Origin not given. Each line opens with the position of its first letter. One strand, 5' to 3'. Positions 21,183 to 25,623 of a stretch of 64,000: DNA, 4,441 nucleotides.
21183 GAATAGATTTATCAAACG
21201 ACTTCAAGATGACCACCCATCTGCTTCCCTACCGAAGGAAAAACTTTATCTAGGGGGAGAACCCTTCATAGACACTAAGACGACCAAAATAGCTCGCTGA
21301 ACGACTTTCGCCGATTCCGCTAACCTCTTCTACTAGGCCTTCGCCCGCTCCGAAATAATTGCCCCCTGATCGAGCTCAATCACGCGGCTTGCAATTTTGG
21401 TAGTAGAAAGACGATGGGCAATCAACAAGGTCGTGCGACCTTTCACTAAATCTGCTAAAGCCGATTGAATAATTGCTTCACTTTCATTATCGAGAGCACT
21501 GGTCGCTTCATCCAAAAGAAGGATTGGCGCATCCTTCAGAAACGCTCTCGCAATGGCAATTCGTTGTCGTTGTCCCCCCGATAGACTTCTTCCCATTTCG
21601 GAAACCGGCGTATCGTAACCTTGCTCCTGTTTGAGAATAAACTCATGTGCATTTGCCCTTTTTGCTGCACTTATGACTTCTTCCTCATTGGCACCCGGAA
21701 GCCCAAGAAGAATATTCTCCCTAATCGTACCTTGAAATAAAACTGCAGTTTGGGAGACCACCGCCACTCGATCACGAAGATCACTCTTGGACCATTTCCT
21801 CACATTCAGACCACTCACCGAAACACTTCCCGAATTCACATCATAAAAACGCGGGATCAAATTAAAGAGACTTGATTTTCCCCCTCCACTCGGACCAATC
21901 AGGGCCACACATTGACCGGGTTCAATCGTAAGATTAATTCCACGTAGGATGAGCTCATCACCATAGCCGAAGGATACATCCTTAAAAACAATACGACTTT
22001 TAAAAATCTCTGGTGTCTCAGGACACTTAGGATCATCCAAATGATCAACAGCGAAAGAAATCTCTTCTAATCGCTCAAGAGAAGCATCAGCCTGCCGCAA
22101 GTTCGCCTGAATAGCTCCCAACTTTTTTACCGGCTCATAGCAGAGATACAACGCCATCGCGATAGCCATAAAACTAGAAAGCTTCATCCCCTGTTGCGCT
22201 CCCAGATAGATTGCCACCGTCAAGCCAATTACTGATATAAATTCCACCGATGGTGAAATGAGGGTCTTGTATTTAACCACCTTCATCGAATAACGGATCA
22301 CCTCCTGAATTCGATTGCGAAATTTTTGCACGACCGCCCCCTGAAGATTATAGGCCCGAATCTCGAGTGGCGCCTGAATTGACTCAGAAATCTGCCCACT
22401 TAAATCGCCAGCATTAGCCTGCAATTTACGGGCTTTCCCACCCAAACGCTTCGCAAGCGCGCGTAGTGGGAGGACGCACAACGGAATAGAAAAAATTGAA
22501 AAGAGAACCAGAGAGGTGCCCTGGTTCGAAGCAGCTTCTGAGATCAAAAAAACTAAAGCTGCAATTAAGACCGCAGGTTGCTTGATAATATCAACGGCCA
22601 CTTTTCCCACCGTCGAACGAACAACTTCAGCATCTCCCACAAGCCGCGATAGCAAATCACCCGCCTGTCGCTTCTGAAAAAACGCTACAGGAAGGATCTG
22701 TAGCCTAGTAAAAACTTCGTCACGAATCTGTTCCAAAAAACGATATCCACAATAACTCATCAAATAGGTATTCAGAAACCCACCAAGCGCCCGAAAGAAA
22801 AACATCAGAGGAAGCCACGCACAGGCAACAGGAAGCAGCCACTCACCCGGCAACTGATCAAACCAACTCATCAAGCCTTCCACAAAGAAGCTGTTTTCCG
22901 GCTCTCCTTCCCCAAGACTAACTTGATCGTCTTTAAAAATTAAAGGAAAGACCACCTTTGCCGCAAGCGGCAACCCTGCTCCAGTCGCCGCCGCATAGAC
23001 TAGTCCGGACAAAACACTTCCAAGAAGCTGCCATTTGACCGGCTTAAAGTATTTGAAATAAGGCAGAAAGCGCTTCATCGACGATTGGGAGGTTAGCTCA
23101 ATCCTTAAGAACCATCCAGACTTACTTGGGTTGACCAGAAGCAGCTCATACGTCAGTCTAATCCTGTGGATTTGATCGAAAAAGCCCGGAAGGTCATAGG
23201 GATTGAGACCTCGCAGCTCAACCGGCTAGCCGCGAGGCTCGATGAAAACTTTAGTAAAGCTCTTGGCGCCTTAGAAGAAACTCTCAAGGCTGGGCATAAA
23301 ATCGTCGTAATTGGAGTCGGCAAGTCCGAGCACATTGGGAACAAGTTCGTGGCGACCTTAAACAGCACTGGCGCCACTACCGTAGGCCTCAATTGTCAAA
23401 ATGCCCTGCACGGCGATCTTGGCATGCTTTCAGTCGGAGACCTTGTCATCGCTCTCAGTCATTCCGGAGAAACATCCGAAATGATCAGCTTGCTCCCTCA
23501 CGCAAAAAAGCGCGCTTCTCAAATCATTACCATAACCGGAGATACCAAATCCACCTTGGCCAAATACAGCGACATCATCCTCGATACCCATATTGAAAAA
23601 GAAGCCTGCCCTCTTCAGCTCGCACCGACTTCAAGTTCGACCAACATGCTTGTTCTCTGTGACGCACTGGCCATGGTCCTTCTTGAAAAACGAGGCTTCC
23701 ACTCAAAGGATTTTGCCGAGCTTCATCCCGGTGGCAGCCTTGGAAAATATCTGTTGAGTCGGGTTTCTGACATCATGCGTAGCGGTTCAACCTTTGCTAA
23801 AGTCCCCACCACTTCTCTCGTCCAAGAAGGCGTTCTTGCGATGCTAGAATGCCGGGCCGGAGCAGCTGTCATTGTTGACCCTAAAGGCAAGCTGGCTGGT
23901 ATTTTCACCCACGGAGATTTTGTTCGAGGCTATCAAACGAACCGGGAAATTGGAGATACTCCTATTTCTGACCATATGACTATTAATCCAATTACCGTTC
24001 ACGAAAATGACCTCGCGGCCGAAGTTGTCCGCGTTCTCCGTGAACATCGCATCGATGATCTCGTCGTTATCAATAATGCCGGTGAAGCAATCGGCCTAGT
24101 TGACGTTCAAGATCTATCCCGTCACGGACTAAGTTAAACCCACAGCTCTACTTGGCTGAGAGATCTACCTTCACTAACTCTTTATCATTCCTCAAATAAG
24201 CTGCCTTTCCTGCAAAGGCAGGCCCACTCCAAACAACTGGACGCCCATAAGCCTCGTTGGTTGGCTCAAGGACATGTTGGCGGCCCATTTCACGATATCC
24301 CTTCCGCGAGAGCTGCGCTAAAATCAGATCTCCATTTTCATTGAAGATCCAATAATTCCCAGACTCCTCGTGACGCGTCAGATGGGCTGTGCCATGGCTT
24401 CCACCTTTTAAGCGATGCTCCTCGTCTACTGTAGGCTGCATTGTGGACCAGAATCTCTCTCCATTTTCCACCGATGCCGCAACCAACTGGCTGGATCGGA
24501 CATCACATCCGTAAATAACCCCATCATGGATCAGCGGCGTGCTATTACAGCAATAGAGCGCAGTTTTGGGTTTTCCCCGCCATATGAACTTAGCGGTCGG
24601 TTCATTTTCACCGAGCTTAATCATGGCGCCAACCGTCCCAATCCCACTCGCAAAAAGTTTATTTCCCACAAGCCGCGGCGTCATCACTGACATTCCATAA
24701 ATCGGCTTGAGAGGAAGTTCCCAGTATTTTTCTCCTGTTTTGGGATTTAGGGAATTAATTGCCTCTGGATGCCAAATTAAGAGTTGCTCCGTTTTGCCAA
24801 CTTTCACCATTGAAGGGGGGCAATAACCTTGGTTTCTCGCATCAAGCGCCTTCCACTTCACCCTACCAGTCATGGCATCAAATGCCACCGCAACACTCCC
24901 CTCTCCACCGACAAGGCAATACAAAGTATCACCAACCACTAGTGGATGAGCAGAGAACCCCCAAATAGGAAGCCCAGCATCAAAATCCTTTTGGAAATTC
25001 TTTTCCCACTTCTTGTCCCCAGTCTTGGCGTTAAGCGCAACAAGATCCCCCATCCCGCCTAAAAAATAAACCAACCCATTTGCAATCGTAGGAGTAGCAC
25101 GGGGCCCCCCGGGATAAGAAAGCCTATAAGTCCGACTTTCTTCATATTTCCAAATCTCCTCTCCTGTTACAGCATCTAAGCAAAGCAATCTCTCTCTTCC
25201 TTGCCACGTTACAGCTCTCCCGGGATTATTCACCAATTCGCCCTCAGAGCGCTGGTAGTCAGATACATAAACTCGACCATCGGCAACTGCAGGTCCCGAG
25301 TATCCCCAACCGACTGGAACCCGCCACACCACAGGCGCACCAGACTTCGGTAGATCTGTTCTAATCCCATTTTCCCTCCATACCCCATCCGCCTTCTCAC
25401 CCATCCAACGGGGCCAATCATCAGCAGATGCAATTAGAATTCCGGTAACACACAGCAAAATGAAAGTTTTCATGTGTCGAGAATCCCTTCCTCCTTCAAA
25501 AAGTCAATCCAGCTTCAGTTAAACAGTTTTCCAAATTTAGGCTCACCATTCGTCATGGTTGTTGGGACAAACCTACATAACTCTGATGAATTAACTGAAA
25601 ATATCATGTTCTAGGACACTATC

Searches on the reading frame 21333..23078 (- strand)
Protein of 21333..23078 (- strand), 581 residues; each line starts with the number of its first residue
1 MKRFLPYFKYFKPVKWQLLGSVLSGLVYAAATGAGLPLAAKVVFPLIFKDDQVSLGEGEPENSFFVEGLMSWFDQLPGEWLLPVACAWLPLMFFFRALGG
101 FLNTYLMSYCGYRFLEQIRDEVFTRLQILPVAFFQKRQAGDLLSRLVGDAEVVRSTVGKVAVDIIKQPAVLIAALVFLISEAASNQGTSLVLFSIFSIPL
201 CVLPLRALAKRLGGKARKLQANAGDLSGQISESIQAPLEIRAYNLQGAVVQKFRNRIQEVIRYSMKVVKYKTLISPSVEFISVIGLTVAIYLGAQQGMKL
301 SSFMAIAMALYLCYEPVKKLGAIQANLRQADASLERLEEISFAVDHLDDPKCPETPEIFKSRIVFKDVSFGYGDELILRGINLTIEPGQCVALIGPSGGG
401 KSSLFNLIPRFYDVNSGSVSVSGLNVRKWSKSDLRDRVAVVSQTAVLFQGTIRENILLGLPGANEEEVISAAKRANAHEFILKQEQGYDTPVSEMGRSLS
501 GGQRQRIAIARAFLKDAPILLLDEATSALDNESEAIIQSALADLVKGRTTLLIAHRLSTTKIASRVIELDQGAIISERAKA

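Call 5: search_protein_families(library=pfam, proteins=[window:21333-23078:-], max_evalue=0.01)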
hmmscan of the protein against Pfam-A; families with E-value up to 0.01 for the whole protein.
window:21333-23078:- (581 aa): 4 families
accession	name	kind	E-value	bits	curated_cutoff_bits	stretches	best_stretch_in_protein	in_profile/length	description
PF00005.33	ABC_tran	-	5.8e-32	111.6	25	1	378-527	1-137/137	ABC transporter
PF00664.28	ABC_membrane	-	3.8e-29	102.7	28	1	88-297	46-250/274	ABC transporter transmembrane region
PF02463.25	SMC_N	-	3.1e-06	27.2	40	1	476-569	107-211/220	RecF/RecN/SMC N terminal domain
PF13304.12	AAA_21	-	0.0027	18.3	27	0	391-453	2-55/304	AAA domain, putative AbiEii toxin, Type IV TA system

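Call 6: search_protein_families(library=ncbifam, proteins=[window:21333-23078:-], max_evalue=0.01)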
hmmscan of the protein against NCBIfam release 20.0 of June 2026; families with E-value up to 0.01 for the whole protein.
window:21333-23078:- (581 aa): 189 families (the best 25 are shown)
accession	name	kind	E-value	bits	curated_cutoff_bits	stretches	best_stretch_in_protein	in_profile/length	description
TIGR02204.1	MsbA_rel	hypoth_equivalog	4.1e-118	395.5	780.4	1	94-577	69-555/576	ABC transporter, permease/ATP-binding protein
TIGR02203.1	MsbA_lipidA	equivalog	1.2e-116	390.5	602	1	8-576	6-548/572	lipid A export permease/ATP-binding protein MsbA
NF008381.0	PRK11176.1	equivalog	1.4e-99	334.1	867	1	91-576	73-558/582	lipid A ABC transporter ATP-binding protein/permease MsbA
NF052233.1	CphA_assoc_ABC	equivalog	2.6e-98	330.3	880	1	100-576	247-722/766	cyanophycin metabolism-associated ABC transporter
NF045513.1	HepA_fam_ABC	equivalog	6.2e-98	328.8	725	1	87-576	99-588/610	heterocyst formation ABC transporter subunit HepA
TIGR00958.1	3a01208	subfamily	4.3e-89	299.7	874.6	1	94-575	212-692/711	antigen peptide transporter 2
NF010178.0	PRK13657.1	equivalog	4.3e-89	299.5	733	1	120-576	93-549/588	glucan ABC transporter ATP-binding protein/ permease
TIGR01846.1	type_I_sec_HlyB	subfamily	2.1e-86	290.7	725.55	1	97-577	193-672/694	type I secretion system permease/ATPase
TIGR02857.1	CydD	equivalog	2.7e-81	274.1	435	1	84-569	45-529/529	thiol reductant ABC exporter subunit CydD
TIGR03375.1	type_I_sec_LssB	subfamily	1.7e-80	271.2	693.1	1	101-578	207-683/696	type I secretion system permease/ATPase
NF008364.0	PRK11160.1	equivalog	1.1e-75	255.4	630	1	105-577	82-555/575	heme ABC transporter ATP-binding protein/permease CydC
TIGR03796.1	NHLM_micro_ABC1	equivalog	1.2e-75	255.2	853.3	1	79-576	191-691/710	NHLP family bacteriocin export ABC transporter peptidase/permease/ATPase subunit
TIGR02868.1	CydC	equivalog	1.8e-74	251.3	329.05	1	113-557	83-530/530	thiol reductant ABC exporter subunit CydC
TIGR01192.1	chvA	subfamily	1.6e-71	241.7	585.4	1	118-576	91-549/585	glucan export ABC transporter ATP-binding protein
NF008055.0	PRK10789.1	equivalog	1.3e-69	235.3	845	1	110-576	84-550/590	SmdA family multidrug ABC transporter permease/ATP-binding protein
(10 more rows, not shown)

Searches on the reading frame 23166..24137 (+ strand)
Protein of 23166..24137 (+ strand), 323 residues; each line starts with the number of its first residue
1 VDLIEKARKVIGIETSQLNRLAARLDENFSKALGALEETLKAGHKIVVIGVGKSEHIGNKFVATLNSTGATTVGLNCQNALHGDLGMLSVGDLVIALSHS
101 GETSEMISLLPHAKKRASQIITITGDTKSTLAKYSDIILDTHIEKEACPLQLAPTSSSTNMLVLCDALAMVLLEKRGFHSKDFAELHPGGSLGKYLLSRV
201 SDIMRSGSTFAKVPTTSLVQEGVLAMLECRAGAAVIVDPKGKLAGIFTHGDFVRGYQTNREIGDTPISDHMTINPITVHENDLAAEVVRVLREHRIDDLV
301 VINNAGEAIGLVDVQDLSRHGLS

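Call 5: search_protein_families(library=pfam, proteins=[window:23166-24137:+], max_evalue=0.01)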
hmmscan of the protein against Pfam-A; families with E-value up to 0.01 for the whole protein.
window:23166-24137:+ (323 aa): 3 families
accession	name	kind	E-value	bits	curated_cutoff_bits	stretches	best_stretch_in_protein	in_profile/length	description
PF01380.27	SIS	-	2.7e-27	95.6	25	1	44-170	6-130/131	SIS domain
PF00571.33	CBS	-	3.5e-13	50.1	24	1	267-320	1-54/57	CBS domain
PF13580.11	SIS_2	-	2.7e-07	31.1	27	0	90-125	103-138/138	SIS domain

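Call 6: search_protein_families(library=ncbifam, proteins=[window:23166-24137:+], max_evalue=0.01)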
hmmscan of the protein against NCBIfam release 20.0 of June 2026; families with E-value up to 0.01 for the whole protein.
window:23166-24137:+ (323 aa): 39 families (the best 25 are shown)
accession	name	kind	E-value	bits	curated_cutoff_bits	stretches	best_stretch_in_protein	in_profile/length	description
TIGR00393.1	kpsF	subfamily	6.2e-79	265.3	203.7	1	45-312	2-267/268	KpsF/GutQ family sugar-phosphate isomerase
NF008141.0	PRK10892.1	equivalog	1.1e-78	264.8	505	1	2-321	11-326/328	arabinose-5-phosphate isomerase KdsD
NF008581.0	PRK11543.1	equivalog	3.1e-73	246.6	481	1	3-322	5-320/321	arabinose-5-phosphate isomerase GutQ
NF001484.0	PRK00331.1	subfamily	1.2e-12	47.1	381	1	32-181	279-421/601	isomerizing glutamine--fructose-6-phosphate transaminase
TIGR03127.2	RuMP_HxlB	equivalog_domain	3.3e-12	46.6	160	1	29-187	16-174/178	6-phospho-3-hexuloisomerase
NF008590.0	PRK11557.1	equivalog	4e-12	46.1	355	1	18-175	107-262/282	MurR/RpiR family transcriptional regulator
NF040776.2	AlsR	equivalog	1.5e-11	43.7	400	1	47-171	133-255/279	transcriptional repressor AlsR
NF041755.1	RuMP_HxlAB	equivalog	2.9e-11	42.9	500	1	31-182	234-382/391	bifunctional 3-hexulose-6-phosphate synthase/6-phospho-3-hexuloisomerase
NF008458.0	PRK11337.1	equivalog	1.9e-10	40.2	378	1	86-170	184-266/293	MurR/RpiR family transcriptional regulator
NF010701.0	PRK14101.1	equivalog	1.1e-09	37.1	920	1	16-182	444-604/638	bifunctional transcriptional regulator/glucokinase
NF041552.1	TF_PrdR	equivalog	1.9e-09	36.4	795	1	198-318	6-122/577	sigma-54 dependent transcriptional regulator PrdR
TIGR01135.1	glmS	equivalog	2e-09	36.5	418.05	1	27-181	274-426/607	glutamine--fructose-6-phosphate transaminase (isomerizing)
TIGR01302.1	IMP_dehydrog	equivalog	2e-08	33.5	481.5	1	230-319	111-198/450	IMP dehydrogenase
NF011447.0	PRK14869.2-3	equivalog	1.1e-07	30.8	522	1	265-318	245-298/540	putative manganese-dependent inorganic diphosphatase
NF053704.1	TransRegCcpNBacil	equivalog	2.9e-07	30.1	260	1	216-305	90-181/208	transcriptional regulator CcpN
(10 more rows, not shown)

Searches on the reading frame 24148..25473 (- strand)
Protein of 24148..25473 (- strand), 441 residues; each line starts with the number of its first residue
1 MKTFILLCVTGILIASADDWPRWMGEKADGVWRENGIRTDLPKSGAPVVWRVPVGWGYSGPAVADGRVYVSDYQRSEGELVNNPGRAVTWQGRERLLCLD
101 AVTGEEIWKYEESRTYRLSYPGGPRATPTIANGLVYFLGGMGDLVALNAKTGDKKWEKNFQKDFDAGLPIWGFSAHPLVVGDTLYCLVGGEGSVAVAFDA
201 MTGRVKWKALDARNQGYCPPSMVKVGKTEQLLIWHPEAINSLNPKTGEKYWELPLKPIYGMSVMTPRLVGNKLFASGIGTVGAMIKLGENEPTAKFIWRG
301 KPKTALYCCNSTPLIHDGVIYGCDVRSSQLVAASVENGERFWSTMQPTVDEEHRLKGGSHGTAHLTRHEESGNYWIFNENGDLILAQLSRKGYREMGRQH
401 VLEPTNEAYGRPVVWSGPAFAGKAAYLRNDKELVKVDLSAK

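Call 5: search_protein_families(library=pfam, proteins=[window:24148-25473:-], max_evalue=0.01)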
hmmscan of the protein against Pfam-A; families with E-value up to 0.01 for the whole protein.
window:24148-25473:- (441 aa): 3 families
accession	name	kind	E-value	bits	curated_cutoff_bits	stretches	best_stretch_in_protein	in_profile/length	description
PF13360.13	PQQ_2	-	8.8e-34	117.6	27.6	2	94-344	3-233/233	Outer membrane protein assembly factor BamB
PF01011.28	PQQ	-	6.8e-16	58.5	26.7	1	125-161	50-86/595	Glucose/ethanol/alcohol dehydrogenase, beta-propeller domain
PF13570.13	Beta-prop_ACSF4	-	1.1e-05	25.5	133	1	95-415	30-311/329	Beta-alanine-activating enzyme, beta-propeller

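Call 6: search_protein_families(library=ncbifam, proteins=[window:24148-25473:-], max_evalue=0.01)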
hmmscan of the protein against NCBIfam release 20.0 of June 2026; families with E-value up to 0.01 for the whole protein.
window:24148-25473:- (441 aa): 6 families
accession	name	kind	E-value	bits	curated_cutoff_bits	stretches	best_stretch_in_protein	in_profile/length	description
NF008351.0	PRK11138.1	equivalog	2.4e-14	52.6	423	2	127-343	64-281/394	outer membrane protein assembly factor BamB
TIGR03075.1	PQQ_enz_alc_DH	subfamily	4.1e-13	48.8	480.05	1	95-215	80-203/530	PQQ-dependent dehydrogenase, methanol/ethanol family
TIGR03300.1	assembly_YfgL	equivalog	4.4e-12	45.4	285.2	1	126-252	59-170/377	outer membrane protein assembly factor BamB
TIGR04528.1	acido_non_PQQ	subfamily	1.9e-09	36.8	650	1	96-210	69-180/493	acido-empty-quinoprotein group A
NF053615.1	SerThrKinAfsKStmc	equivalog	7.9e-08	31.4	1300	1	98-225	544-659/809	protein serine/threonine kinase AfsK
TIGR03074.1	PQQ_membr_DH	subfamily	8.4e-06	23.9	832.65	0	126-164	207-245/783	membrane-bound PQQ-dependent dehydrogenase, glucose/quinate/shikimate family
